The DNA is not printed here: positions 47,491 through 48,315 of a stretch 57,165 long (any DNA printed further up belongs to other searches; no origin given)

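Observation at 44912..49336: Partner-switching cluster with two STAS proteins, a sensor-PP2C-kinase fusion and an embedded (p)ppGpp-hydrolase-type HD protein, but no sigma factor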

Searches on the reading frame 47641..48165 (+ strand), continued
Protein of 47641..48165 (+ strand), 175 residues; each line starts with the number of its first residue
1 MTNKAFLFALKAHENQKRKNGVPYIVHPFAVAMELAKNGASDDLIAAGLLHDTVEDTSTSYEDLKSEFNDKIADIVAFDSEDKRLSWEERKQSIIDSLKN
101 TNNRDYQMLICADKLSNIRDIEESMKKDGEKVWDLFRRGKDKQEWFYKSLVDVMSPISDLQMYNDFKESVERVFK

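Call 61: search_protein_families(library=pfam, proteins=[L011:7958-9976:+, L011:9992-11719:+, L011:7649-7942:+, L032:4538-5413:+, L032:5314-7143:+, L032:7160-9289:+, L032:9316-11043:+, L032:11257-12636:+], max_evalue=0.001)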
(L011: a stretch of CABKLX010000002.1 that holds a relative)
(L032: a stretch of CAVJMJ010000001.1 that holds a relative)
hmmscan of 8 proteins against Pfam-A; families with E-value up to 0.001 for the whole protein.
L011:7958-9976:+ (673 aa): 3 families
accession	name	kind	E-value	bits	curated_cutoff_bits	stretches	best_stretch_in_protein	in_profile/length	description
PF07228.17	SpoIIE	-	4.6e-44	151.1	25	1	346-537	1-191/192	Stage II sporulation protein E (SpoIIE)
PF13581.12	HATPase_c_2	-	4.6e-17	62.7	27.4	1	549-669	2-126/127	Histidine kinase-like ATPase domain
PF02518.31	HATPase_c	-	0.00056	20.8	26.4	0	577-661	4-97/111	Histidine kinase-, DNA gyrase B-, and HSP90-like ATPase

L011:9992-11719:+ (576 aa): 6 families
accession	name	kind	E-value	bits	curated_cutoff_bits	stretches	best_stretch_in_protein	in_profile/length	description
PF13328.12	HD_4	-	1.1e-14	54.8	27.2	1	8-123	1-127/156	HD domain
PF01740.26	STAS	-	7.8e-12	45.3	22.6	1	188-282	4-102/106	STAS domain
PF13466.11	STAS_2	-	1.5e-10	41.5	29.2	1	200-273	4-79/80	STAS domain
PF01636.29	APH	-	1.4e-09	38.5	23.2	1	345-487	60-220/239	Phosphotransferase enzyme family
PF19974.5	TCAD9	-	1.2e-06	28.5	40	1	437-496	298-359/429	Ternary complex associated domain 9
PF02958.26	EcKL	-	1.6e-05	24.8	22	1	423-484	205-269/294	Ecdysteroid kinase-like family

L011:7649-7942:+ (98 aa): 0 families

L032:4538-5413:+ (292 aa): 1 family
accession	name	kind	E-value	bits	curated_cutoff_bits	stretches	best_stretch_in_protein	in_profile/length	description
PF09924.15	LPG_synthase_C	-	1.1e-25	90.8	27.5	1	22-282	3-291/298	Phosphatidylglycerol lysyltransferase, C-terminal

L032:5314-7143:+ (610 aa): 2 families
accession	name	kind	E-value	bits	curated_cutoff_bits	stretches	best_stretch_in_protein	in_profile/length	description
PF01554.23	MatE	-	1.8e-35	122.5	24.9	2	50-213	1-160/161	MatE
PF13581.12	HATPase_c_2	-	1.4e-07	32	27.4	1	489-609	6-126/127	Histidine kinase-like ATPase domain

L032:7160-9289:+ (710 aa): 2 families
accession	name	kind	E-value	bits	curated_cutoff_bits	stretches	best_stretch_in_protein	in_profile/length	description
PF07228.17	SpoIIE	-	6.9e-49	166.8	25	1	383-574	1-191/192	Stage II sporulation protein E (SpoIIE)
PF13581.12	HATPase_c_2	-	1.2e-14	54.9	27.4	1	590-708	5-127/127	Histidine kinase-like ATPase domain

L032:9316-11043:+ (576 aa): 5 families
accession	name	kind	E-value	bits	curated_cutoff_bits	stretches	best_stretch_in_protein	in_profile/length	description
PF13328.12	HD_4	-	2.7e-17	63.3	27.2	1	8-123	1-127/156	HD domain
PF01740.26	STAS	-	1.4e-10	41.4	22.6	1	200-287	11-102/106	STAS domain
PF13466.11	STAS_2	-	3.4e-08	34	29.2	1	205-278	4-79/80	STAS domain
PF01636.29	APH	-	1.9e-07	31.5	23.2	1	432-483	157-212/239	Phosphotransferase enzyme family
PF19974.5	TCAD9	-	6.7e-06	25.9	40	1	443-487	299-344/429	Ternary complex associated domain 9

L032:11257-12636:+ (460 aa): 1 family
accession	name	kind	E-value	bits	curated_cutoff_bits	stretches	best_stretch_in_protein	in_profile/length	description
PF07228.17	SpoIIE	-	3.2e-53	181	25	1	264-454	1-190/192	Stage II sporulation protein E (SpoIIE)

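Call 75: find_encoding_contigs(protein=window:47641-48165:+, flank=3000, max_places=4)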
Protein window:47641-48165:+ (175 aa): 4 contigs read that carry it; 3 places shown.
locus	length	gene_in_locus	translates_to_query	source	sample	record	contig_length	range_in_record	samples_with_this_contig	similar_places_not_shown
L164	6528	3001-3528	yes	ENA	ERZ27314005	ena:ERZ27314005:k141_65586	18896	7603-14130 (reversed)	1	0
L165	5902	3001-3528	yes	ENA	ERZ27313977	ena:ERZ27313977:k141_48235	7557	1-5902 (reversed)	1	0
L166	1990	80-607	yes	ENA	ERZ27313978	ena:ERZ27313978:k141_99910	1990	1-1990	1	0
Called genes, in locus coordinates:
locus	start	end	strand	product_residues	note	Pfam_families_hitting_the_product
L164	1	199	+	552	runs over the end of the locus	PF03485:Arg_tRNA_synt_N, PF00750:tRNA-synt_1d, PF05746:DALR_1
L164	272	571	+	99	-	PF01740:STAS, PF13466:STAS_2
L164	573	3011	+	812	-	PF07694:5TM-5TMR_LYT, PF07228:SpoIIE, PF13581:HATPase_c_2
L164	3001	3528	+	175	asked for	PF13328:HD_4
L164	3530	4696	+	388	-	PF01740:STAS, PF13466:STAS_2 (weak), PF01636:APH, PF19974:TCAD9 (weak)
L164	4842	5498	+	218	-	PF03006:HlyIII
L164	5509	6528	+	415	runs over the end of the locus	PF02073:Peptidase_M29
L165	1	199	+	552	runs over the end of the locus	PF03485:Arg_tRNA_synt_N, PF00750:tRNA-synt_1d, PF05746:DALR_1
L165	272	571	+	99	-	PF01740:STAS, PF13466:STAS_2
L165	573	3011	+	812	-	PF07694:5TM-5TMR_LYT, PF07228:SpoIIE, PF13581:HATPase_c_2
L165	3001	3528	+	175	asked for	PF13328:HD_4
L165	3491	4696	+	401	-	PF01740:STAS, PF13466:STAS_2 (weak), PF01636:APH, PF19974:TCAD9 (weak)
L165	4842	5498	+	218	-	PF03006:HlyIII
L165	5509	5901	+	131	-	?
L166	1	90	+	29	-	?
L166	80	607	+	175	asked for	PF13328:HD_4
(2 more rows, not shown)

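Call 76: find_homologous_proteins(query=L011:9992-11719:+, max_evalue=1e-20)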
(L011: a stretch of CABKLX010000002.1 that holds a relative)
Query L011:9992-11719:+ (576 aa): 2190 proteins with E <= 1e-20 among 8000 candidates; the best 120 are listed.
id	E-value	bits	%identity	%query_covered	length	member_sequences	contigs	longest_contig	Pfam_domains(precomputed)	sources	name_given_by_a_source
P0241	0.0e+0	1234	93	100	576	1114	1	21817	PF01740.27,PF13328.13,PF19974.6,PF02958.27,PF01636.30,PF13466.13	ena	-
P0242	0.0e+0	1223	92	100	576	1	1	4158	PF01740.27,PF13328.13,PF19974.6,PF01636.30,PF13466.13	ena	-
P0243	0.0e+0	1216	92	99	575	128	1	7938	PF01740.27,PF13328.13,PF19974.6,PF02958.27,PF01636.30,PF13466.13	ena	-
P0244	0.0e+0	1203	91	99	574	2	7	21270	PF01740.27,PF13328.13,PF19974.6,PF02958.27,PF01636.30,PF13466.13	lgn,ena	-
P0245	0.0e+0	1187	90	99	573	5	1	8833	PF01740.27,PF13328.13,PF19974.6,PF01636.30,PF13466.13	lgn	-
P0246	0.0e+0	1183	89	99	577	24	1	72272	PF01740.27,PF13328.13,PF19974.6,PF01636.30,PF13466.13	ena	-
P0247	0.0e+0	1171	89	99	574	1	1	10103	PF01740.27,PF13328.13,PF19974.6,PF01636.30,PF13466.13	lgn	-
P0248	0.0e+0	1169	89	99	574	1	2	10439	PF01740.27,PF13328.13,PF19974.6,PF01636.30,PF13466.13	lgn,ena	-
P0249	0.0e+0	1169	89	99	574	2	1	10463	PF01740.27,PF13328.13,PF19974.6,PF01636.30,PF13466.13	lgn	-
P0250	0.0e+0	1168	89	99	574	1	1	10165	PF01740.27,PF13328.13,PF19974.6,PF01636.30,PF13466.13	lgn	-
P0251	0.0e+0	1167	89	99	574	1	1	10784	PF01740.27,PF13328.13,PF19974.6,PF01636.30,PF13466.13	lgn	-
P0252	0.0e+0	1167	89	99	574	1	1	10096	PF01740.27,PF13328.13,PF19974.6,PF01636.30,PF13466.13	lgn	-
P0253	0.0e+0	1166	89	99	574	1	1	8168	PF01740.27,PF13328.13,PF19974.6,PF01636.30,PF13466.13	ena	-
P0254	0.0e+0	1166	89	99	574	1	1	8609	PF01740.27,PF13328.13,PF19974.6,PF01636.30,PF13466.13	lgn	-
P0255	0.0e+0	1166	89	99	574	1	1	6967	PF01740.27,PF13328.13,PF19974.6,PF01636.30,PF13466.13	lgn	-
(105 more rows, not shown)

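Call 84: predict_structure(alignment_id=A5)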
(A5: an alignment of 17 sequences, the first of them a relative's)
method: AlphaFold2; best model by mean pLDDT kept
length: 576 residues; sequences in the alignment: 17
mean_pLDDT: 87.4   pTM: 0.54
mean pLDDT of the five models: 87.4, 82.6, 81.7, 80.4, 76.7
residues with pLDDT >= 90: 298; 70-90: 245; 50-70: 29; < 50: 4
segments of 3 or more residues with pLDDT < 50: none
pLDDT, mean of each block of 10 residues (from residue 1): 86 89 83 95 95 89 91 94 81 87 92 95 85 80 87 92 95 74 82 90 86 91 91 82 91 89 73 77 73 76 80 76 79 83 75 77 88 95 95 89 91 94 96 90 86 83 89 93 91 92 97 96 95 96 87 96 96 60
secondary structure, 60 per line:
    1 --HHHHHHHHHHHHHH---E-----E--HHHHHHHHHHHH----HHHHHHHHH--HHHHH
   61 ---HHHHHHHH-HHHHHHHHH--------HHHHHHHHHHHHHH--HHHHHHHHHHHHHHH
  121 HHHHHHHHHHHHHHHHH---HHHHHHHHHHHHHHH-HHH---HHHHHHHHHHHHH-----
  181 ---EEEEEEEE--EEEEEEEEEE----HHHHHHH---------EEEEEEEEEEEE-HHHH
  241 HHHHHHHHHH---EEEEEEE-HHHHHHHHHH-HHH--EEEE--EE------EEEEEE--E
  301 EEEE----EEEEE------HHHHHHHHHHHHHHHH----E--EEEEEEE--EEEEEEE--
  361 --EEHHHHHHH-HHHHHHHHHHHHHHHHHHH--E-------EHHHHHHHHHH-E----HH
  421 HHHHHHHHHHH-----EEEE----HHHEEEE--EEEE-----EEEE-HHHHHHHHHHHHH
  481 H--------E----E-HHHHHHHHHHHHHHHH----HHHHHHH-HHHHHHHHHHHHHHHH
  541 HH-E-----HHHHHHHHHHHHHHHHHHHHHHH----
elements in order: H3-16 H29-40 H45-53 H56-60 H64-71 H73-81 H90-103 H106-137 H141-155 H163-175 E184-191 E194-203 H208-214 E224-235 H237-250 E254-260 H262-271 E278-281 E292-297 E300-304 E309-313 H320-335 E343-349 E352-358 H365-371 H373-391 H403-412 H419-431 E437-440 E448-451 E454-457 E463-466 H468-481 H497-512 H517-523 H525-542 H550-572
